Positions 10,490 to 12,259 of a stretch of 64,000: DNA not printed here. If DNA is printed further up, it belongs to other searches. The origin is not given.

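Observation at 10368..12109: Compact single-polypeptide OLD-family ATPase-TOPRIM (489 aa) with an overlapping small Cys-rich downstream ORF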

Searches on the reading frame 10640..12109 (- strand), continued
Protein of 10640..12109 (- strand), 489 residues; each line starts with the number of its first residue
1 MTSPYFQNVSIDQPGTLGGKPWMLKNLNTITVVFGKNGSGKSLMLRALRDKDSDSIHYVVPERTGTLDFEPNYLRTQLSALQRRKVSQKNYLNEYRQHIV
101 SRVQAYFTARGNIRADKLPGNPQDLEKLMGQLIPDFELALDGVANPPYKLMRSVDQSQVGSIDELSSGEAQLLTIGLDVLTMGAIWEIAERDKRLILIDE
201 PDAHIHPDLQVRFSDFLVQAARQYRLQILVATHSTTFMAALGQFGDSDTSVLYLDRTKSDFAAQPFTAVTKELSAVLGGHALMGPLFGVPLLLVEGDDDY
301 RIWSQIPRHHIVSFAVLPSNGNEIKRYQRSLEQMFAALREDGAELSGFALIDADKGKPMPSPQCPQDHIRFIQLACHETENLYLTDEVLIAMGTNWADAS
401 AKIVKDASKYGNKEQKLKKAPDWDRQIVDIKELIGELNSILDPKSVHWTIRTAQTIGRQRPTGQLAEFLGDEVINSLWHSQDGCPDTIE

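Call 38: list_cluster_members(proteins=[P0121, window:10640-12109:-, window:8284-9150:+, window:9132-10064:+])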
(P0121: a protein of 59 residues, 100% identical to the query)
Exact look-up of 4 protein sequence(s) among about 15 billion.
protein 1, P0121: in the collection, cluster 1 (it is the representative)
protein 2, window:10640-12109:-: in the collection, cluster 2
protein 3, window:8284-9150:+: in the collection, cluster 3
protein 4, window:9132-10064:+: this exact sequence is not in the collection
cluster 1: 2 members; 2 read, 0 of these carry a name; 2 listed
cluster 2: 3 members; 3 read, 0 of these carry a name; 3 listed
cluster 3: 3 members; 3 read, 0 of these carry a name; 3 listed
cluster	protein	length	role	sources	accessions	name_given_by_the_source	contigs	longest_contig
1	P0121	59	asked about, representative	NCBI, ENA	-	-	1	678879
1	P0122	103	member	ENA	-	-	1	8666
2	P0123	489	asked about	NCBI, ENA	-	-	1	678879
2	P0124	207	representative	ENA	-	-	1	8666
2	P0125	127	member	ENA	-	-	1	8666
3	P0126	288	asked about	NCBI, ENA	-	-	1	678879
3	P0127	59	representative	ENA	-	-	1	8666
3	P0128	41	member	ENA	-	-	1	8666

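Call 40: find_encoding_contigs(protein=window:10640-12109:-, flank=3000, max_places=4)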
Protein window:10640-12109:- (489 aa): no gene with exactly this product is on record in the collection.

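Call 46: search_dna_similar(query=window:10640-12109:-, collection=plasmids, mode=protein, max_evalue=0.001, max_rows=25)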
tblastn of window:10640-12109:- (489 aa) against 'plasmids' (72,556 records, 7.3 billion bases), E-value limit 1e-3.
Records with a match: 14; places in all: 14; records where one place covers at least 80% of the query: 1.
Best place of each record, by identity: <60% 14.
By first word of the organism name: Leptolyngbya 4; Acinetobacter 2; Escherichia 1; Gloeobacter 1; Halorubrum 1; Bacillus 1; Persicobacter 1; Nostoc 1; Streptomyces 1; Rhizobium 1.
By predicted mobility (MOB-suite, as given by PLSDB): non-mobilizable 11; mobilizable 3.
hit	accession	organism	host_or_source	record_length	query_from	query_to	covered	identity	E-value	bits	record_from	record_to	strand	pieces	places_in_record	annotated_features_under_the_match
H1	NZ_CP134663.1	Escherichia coli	Larus michahellis,bacteria,cloaca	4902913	9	477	96%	23.4%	6e-25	116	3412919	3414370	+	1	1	none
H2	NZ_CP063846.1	Gloeobacter morelensis MG652769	biofilm,cave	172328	30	354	66%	23.9%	4e-8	64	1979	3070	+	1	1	AAA family ATPase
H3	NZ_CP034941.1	Halorubrum ezzemoulense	Cell Culture,Hypersaline Lake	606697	162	338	36%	25.8%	8e-4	50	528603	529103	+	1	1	AAA family ATPase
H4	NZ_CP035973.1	Bacillus mycoides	cell culture,soil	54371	195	386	39%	23.1%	1e-3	50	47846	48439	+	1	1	AAA family ATPase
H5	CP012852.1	Persicobacter sp. JZB09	cell culture,soil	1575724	196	310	24%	30.7%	8e-4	50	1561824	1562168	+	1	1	none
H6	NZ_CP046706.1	Nostoc sp. ATCC 53789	-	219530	112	240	26%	27.1%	2e-5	55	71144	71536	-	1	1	AAA family ATPase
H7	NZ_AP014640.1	Leptolyngbya boryana IAM M-101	-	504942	192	311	25%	28.0%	4e-5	54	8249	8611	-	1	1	AAA family ATPase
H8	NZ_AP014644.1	Leptolyngbya boryana dg5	-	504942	192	311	25%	28.0%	4e-5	54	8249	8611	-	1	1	AAA family ATPase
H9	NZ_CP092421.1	Leptolyngbya boryana IU 594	-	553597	192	311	25%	28.0%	4e-5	54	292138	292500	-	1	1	AAA family ATPase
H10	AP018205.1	Leptolyngbya boryana NIES-2135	-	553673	192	311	25%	28.0%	4e-5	54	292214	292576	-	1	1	hypothetical protein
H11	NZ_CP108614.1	Streptomyces sp. NBC_01166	-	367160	193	257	13%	46.2%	1e-4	52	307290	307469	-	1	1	AAA family ATPase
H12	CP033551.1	Acinetobacter nosocomialis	Homo sapiens,Bacterial culture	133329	194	241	10%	47.9%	2e-6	59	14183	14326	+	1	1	none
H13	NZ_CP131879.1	Acinetobacter nosocomialis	Homo sapiens,culture,respiratory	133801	194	241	10%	47.9%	2e-6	59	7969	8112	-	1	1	AAA family ATPase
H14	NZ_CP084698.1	Rhizobium ruizarguesonis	Pisum sativum L.,Cell culture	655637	194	240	10%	46.8%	4e-4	51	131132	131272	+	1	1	ATP-binding protein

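Call 47: search_dna_similar(query=window:10640-12109:-, collection=phages, mode=protein, max_evalue=0.001, max_rows=15)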
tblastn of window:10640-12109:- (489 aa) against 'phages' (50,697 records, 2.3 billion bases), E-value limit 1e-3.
Records with a match: 2; places in all: 2; records where one place covers at least 80% of the query: 0.
Best place of each record, by identity: <60% 2.
By first word of the organism name: Bacteriophage 2.
By host as written in the record: - 2.
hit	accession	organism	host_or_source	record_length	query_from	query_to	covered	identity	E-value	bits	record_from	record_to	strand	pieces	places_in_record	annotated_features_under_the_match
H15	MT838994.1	Bacteriophage sp.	human fecal samples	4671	86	242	32%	25.2%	5e-4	49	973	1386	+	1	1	record has no annotation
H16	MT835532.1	Bacteriophage sp.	human fecal samples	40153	196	272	16%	32.1%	1e-5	54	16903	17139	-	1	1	record has no annotation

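Call 48: get_annotated_region(hit=H1, flank=6000)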
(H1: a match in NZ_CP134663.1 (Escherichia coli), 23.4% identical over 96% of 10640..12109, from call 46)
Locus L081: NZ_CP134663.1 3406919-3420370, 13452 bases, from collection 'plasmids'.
description: Escherichia coli strain 64A:C plasmid unnamed1, complete sequence
organism: Escherichia coli (NCBI taxid 562)
taxonomy: Bacteria; Pseudomonadota; Gammaproteobacteria; Enterobacterales; Enterobacteriaceae; Escherichia; Escherichia coli
host: -; source: Larus michahellis,bacteria,cloaca; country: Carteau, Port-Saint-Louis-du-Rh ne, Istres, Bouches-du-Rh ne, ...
typing (MOB-suite, as given by PLSDB): non-mobilizable
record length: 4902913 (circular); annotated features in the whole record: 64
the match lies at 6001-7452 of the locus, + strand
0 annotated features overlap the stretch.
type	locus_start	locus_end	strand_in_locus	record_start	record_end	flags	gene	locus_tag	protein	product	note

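Call 52: search_protein_families(library=padloc, proteins=[L081:5965-7479:+, L081:6799-7479:+], max_evalue=0.01)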
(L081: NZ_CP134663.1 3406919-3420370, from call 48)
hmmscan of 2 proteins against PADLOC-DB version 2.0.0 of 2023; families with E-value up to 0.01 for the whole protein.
L081:5965-7479:+ (504 aa): 121 families (the best 25 are shown)
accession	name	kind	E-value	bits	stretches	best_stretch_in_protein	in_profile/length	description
PDLC04244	PDC-M01A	-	1.1e-17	62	1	32-265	190-402/482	-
PDLC02979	AriA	-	3.2e-15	54.8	1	143-252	264-371/373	-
PDLC02980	AriA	-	8.6e-15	53.5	1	143-254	211-302/304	-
PDLC02981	AriAB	-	2.8e-14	50.7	1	85-396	220-523/694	-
PDLC03878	NsnB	-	5.6e-13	47.4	2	144-257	180-284/345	-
PDLC00303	PtuA1|PtuA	-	1.5e-12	45.3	2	168-258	206-285/386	AAA ATPase domain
PDLC04164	AriA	-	8.1e-12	43.2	1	32-252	27-234/253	-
PDLC04737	PDC-M62A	-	3.1e-11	41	1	176-254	396-475/601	-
PDLC04239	PDC-M01A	-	3.8e-11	40.2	2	205-254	412-456/552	-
PDLC02335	AbiLi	-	1e-10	39.2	1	31-250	75-237/326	AbiLi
PDLC00099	GajA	-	1.2e-10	39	1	118-256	233-346/626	AAA ATPase domain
PDLC04734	PDC-M62A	-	1.2e-10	39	2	177-256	385-464/597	-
PDLC00273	PtuA1|PtuA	-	3.3e-10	37.5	2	176-265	201-280/375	AAA ATPase domain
PDLC04235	PDC-M01A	-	3.5e-10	37.4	1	32-254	186-415/510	-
PDLC02915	ATPase-Toprim_I-B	-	4.4e-10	37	2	206-256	258-301/623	-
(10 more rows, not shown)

L081:6799-7479:+ (226 aa): 1 family
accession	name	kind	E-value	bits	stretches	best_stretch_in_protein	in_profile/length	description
PDLC02983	AriB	-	1.2e-05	23.6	1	26-123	4-97/236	-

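Call 53: search_protein_families(library=pfam, proteins=[L081:5965-7479:+, L081:6799-7479:+, L001:7228-8238:+], max_evalue=1)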
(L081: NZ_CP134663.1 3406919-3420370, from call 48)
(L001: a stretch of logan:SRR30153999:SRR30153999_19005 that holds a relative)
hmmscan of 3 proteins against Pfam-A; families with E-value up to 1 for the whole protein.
L081:5965-7479:+ (504 aa): 11 families
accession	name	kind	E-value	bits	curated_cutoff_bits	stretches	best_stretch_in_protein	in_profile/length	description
PF13175.12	AAA_15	-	5.7e-14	53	32.1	2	115-253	241-373/374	AAA ATPase domain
PF13304.12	AAA_21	-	1.3e-11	45.6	27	1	97-255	167-303/304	AAA domain, putative AbiEii toxin, Type IV TA system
PF00005.33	ABC_tran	-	3.4e-05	24.9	25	1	35-212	14-135/137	ABC transporter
PF02463.25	SMC_N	-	0.00018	21.4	40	1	32-247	24-198/220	RecF/RecN/SMC N terminal domain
PF13166.12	AAA_13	-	0.0053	15.9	36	1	28-54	12-41/713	AAA domain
PF01637.24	ATPase_2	-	0.036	14.3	33.2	1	30-74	18-63/225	ATPase domain predominantly from Archaea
PF05729.18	NACHT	-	0.081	13.2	26.7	1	36-80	4-49/167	NACHT domain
PF14491.11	DUF4435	-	0.088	13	27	1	307-401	7-96/238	Protein of unknown function (DUF4435)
PF13401.12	AAA_22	-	0.13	13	27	1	34-71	7-45/130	AAA domain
PF00308.24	Bac_DnaA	-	0.16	12.6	23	1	33-72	35-74/162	Bacterial DnaA ATPAse domain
PF13476.12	AAA_23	-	0.23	12.5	27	1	33-49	20-36/201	AAA domain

L081:6799-7479:+ (226 aa): 1 family
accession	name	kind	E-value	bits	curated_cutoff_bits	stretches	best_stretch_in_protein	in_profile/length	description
PF14491.11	DUF4435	-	0.017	15.3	27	1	29-123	7-96/238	Protein of unknown function (DUF4435)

L001:7228-8238:+ (336 aa): 1 family
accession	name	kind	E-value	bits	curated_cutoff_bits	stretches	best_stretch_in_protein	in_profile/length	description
PF08235.19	LNS2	-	0.035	14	32.3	1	119-165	160-206/226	LNS2 (Lipin/Ned1/Smp2)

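Call 76: search_protein_families(library=pfam, alignment_id=A3, max_evalue=0.00001)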
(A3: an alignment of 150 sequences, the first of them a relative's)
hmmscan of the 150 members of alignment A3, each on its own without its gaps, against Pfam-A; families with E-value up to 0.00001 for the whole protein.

A. member 1, L001:4638-5348:- (236 aa): 1 family
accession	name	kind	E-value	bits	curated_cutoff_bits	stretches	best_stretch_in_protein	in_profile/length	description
PF07508.19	Recombinase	-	1.2e-13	51.6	21.1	1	79-164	2-100/102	Recombinase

B. families by the number of members that match (of 150 scanned): 139 families (the first 25 are shown)
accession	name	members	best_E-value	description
PF00239.26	Resolvase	6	4e-28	Resolvase, N terminal domain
PF07508.19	Recombinase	5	6.5e-16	Recombinase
PF04851.21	ResIII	4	6e-21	Type III restriction enzyme, res subunit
PF13408.12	Zn_ribbon_recom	4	3.5e-11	Recombinase zinc beta ribbon domain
PF17755.6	UvrA_DNA-bind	3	1.3e-42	UvrA DNA-binding domain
PF00589.27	Phage_integrase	3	9.4e-22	Phage integrase family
PF00005.33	ABC_tran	3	1.8e-20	ABC transporter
PF02463.25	SMC_N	3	1.5e-09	RecF/RecN/SMC N terminal domain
PF17760.6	UvrA_inter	2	4.1e-40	UvrA interaction domain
PF12705.13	PDDEXK_1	2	3e-35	PD-(D/E)XK nuclease superfamily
PF01555.25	N6_N4_Mtase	2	2.2e-34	DNA methylase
PF00565.23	SNase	2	5.9e-24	Staphylococcal nuclease homologue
PF00004.35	AAA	2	8.4e-15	ATPase family associated with various cellular activities (AAA)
PF07728.20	AAA_5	2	2.3e-14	AAA domain (dynein-related subfamily)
PF13191.12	AAA_16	2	1.7e-06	AAA ATPase domain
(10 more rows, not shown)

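Call 86: find_related_loci(query=A1, collection=viral_contigs, flank=5000)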
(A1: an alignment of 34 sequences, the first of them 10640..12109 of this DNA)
Query A1 (489 aa) in viral_contigs; peptide patterns used: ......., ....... (x = any residue, [..] = any of these).
41 stretches matched a pattern; 3 encode a relative of the query (tblastn E <= 1e-3); 3 distinct loci.
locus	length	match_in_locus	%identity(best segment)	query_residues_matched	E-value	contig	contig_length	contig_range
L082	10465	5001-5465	28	162-321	7e-8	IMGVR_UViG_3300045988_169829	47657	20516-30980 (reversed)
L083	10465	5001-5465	28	162-321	7e-8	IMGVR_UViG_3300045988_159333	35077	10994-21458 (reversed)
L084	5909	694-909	38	172-241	2e-6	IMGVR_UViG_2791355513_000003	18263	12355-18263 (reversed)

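Call 89: search_solved_structures(query=A4, max_evalue=1, show_alignments=0)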
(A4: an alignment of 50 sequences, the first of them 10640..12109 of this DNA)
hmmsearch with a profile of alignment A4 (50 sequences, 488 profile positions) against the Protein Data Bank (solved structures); distinct sequences matched with E-value up to 1: 226 (the best 60 are shown).
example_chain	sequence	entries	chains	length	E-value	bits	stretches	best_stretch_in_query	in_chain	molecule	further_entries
8ux9_B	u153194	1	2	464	1.5e-15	59.7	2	108-252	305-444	AriA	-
8v45_A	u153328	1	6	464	1.8e-15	59.5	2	108-252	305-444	AriA antitoxin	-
9e8z_C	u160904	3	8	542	5.6e-15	57.9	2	103-243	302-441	Retron Ec83 probable ATPase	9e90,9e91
9n69_A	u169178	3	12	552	1.5e-14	56.4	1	107-243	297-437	AAA family ATPase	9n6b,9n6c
8v46_A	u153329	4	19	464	1.6e-14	56.3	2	108-252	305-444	AriA antitoxin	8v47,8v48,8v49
23or_B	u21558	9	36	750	5.5e-13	51.3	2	194-302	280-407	Retron Eco8 OLD nuclease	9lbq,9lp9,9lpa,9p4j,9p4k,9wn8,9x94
9o4a_A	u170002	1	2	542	4.7e-12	48.2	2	103-243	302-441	Retron Ec83 probable ATPase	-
22bu_B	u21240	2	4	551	1.7e-11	46.4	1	113-275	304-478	AAA family ATPase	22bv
9vkz_A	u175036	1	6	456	3.4e-11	45.4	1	119-243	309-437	Retron Ec78 probable ATPase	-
9vh1_D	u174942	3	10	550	4.5e-11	45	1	119-244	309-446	Retron Ec78 probable ATPase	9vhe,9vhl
6p74_A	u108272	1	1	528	1.3e-10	43.5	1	187-297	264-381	Putative ATP-dependent endonuclease of the OLD family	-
9kjx_B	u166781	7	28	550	1.6e-10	43.1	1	123-252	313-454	AAA family ATPase | Retron I-A effector PtuA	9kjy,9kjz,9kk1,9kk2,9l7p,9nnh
9u9y_A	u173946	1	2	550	1.7e-10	43.1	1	123-252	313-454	AAA family ATPase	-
8ee4_A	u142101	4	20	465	4.8e-10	41.6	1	91-243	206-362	PtuA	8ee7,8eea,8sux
8wy4_A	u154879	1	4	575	9.4e-10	40.6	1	187-305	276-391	Endonuclease GajA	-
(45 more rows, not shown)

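Call 90: search_protein_families(library=pfam, alignment_id=A4, max_evalue=0.1)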
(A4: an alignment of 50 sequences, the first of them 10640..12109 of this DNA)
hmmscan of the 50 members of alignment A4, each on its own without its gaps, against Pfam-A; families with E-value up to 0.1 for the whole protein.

A. member 1, window:10640-12109:- (489 aa): 9 families
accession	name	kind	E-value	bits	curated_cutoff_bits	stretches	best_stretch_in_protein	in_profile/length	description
PF13304.12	AAA_21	-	4.3e-17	63.6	27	2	121-238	178-303/304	AAA domain, putative AbiEii toxin, Type IV TA system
PF13175.12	AAA_15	-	9e-14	52.3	32.1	1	156-236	292-372/374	AAA ATPase domain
PF02463.25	SMC_N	-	7.8e-06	25.9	40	1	23-240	19-204/220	RecF/RecN/SMC N terminal domain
PF13401.12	AAA_22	-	1.6e-05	25.7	27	1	29-101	6-73/130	AAA domain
PF00005.33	ABC_tran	-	0.00034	21.6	25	1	29-176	12-120/137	ABC transporter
PF13476.12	AAA_23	-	0.013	16.5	27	1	30-49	21-40/201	AAA domain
PF01637.24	ATPase_2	-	0.018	15.3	33.2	1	22-70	14-62/225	ATPase domain predominantly from Archaea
PF13166.12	AAA_13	-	0.018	14.2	36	0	23-57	11-45/713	AAA domain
PF13555.12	AAA_29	-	0.077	13.2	27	0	15-47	10-41/61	P-loop containing region of AAA domain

B. families by the number of members that match (of 50 scanned): 67 families (the first 25 are shown)
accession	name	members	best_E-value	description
PF13304.12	AAA_21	50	9.2e-24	AAA domain, putative AbiEii toxin, Type IV TA system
PF13175.12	AAA_15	50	1.7e-23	AAA ATPase domain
PF02463.25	SMC_N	49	2.2e-12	RecF/RecN/SMC N terminal domain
PF00005.33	ABC_tran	49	5.8e-08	ABC transporter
PF01637.24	ATPase_2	33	1e-06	ATPase domain predominantly from Archaea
PF13401.12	AAA_22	31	1.6e-05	AAA domain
PF13166.12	AAA_13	30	5.3e-08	AAA domain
PF13476.12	AAA_23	24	3.6e-05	AAA domain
PF11398.14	DUF2813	19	1.2e-06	Protein of unknown function (DUF2813)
PF14491.11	DUF4435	17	2.5e-05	Protein of unknown function (DUF4435)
PF13555.12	AAA_29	17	0.001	P-loop containing region of AAA domain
PF03193.22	RsgA_GTPase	16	6.3e-05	RsgA GTPase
PF05729.18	NACHT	15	0.00076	NACHT domain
PF13191.12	AAA_16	14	0.00028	AAA ATPase domain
PF00004.35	AAA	12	6.2e-05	ATPase family associated with various cellular activities (AAA)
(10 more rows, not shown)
